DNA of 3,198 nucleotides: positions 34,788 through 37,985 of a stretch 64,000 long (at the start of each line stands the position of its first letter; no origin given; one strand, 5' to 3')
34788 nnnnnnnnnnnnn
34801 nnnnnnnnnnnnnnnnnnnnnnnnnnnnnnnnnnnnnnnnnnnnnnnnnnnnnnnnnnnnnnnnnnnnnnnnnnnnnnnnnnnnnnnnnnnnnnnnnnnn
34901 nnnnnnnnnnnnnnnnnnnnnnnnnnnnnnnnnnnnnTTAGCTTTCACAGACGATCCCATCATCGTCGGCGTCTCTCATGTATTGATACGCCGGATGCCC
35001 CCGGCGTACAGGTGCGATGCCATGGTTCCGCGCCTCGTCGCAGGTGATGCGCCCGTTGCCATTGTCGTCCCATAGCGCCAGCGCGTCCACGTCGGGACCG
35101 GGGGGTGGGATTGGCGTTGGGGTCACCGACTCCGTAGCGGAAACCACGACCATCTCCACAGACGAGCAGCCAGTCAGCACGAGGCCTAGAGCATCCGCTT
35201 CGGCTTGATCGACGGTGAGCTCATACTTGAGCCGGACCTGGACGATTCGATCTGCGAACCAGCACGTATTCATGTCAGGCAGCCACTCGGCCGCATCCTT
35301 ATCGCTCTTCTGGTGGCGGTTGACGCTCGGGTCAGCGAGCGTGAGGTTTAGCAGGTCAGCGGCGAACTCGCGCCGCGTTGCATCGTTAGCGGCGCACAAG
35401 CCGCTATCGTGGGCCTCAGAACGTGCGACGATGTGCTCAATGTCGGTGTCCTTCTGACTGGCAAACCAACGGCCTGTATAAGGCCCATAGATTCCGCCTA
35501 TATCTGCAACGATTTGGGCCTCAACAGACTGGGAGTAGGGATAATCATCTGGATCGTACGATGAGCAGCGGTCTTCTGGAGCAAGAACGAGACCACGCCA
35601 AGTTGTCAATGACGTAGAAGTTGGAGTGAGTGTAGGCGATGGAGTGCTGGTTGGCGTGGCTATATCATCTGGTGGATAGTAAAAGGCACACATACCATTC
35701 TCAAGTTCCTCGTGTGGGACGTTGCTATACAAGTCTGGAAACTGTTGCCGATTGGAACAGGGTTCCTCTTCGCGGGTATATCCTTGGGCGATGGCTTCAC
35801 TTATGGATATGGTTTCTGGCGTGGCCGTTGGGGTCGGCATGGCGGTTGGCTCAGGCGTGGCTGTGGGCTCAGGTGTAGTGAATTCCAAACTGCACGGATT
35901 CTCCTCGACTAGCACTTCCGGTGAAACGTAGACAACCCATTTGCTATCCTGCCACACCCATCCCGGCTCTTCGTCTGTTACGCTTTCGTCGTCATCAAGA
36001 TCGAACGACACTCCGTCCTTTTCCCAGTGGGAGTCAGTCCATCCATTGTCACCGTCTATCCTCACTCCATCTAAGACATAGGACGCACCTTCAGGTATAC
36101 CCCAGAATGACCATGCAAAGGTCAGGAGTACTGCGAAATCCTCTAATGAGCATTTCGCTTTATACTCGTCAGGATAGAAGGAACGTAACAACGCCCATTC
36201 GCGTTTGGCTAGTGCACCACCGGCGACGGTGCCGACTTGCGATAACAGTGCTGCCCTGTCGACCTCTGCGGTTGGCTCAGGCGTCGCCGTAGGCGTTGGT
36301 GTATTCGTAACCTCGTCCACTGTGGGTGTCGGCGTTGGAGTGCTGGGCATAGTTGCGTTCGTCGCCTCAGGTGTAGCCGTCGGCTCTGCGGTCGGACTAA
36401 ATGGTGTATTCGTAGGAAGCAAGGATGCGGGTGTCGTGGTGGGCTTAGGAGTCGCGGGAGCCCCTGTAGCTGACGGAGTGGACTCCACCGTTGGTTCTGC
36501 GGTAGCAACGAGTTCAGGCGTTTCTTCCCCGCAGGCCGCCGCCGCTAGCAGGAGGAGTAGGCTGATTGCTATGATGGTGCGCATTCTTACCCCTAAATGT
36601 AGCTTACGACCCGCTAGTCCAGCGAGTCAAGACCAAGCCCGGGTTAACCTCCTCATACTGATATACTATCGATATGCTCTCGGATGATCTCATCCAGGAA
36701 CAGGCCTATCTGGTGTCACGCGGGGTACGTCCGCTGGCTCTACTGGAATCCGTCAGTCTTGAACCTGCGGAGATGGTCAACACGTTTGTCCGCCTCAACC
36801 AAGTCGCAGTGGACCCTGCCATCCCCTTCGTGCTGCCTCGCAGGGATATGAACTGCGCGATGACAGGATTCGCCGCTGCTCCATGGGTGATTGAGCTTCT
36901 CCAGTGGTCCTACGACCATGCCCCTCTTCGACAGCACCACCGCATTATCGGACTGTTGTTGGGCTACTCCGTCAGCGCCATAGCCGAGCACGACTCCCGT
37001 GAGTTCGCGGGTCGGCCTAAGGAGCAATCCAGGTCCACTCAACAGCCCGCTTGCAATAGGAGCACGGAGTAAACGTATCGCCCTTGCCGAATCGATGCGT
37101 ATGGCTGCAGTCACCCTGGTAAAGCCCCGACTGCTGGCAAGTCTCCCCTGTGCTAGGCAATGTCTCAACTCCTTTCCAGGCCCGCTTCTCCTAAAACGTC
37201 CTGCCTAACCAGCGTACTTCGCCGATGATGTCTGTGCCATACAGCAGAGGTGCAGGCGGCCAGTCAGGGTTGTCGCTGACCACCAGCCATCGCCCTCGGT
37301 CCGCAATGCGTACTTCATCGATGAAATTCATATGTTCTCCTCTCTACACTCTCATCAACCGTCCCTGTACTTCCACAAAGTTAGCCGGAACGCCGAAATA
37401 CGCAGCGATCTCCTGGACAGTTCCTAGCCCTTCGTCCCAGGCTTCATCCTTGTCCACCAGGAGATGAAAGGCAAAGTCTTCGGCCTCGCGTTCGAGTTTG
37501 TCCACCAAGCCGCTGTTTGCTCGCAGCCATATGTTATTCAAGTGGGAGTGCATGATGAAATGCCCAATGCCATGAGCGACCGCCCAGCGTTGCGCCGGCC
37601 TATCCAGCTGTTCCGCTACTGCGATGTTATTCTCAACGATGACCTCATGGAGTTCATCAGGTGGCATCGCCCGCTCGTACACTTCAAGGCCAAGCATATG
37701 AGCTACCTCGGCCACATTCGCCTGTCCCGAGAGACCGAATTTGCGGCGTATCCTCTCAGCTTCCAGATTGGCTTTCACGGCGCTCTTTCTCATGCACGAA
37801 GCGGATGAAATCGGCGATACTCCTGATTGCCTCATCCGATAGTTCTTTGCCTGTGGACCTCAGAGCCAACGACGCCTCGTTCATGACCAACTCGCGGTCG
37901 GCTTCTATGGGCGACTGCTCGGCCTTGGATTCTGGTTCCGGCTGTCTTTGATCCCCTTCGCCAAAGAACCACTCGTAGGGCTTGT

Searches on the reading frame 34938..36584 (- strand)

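Call 10: search_protein_families(library=pfam, proteins=[window:34938-36584:-])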
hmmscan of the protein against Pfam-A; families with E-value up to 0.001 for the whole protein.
window:34938-36584:- (548 aa): 2 families
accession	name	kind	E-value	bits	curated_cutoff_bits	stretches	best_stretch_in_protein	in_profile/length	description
PF05901.16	Excalibur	-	1.5e-09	38.5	22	1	514-547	3-36/36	Excalibur calcium-binding domain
PF07510.16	GmrSD_C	-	5.5e-08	33.2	23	1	375-461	43-130/138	GmrSD restriction endonucleases, C-terminal domain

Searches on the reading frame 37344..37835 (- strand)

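Call 14: search_protein_families(library=pfam, proteins=[window:37344-37835:-])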
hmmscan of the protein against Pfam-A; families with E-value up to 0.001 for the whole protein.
window:37344-37835:- (163 aa): 1 family
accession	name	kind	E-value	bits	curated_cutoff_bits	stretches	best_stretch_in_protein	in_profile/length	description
PF06114.19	Peptidase_M78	-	5.2e-12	46.1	22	1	68-155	28-119/123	IrrE N-terminal-like domain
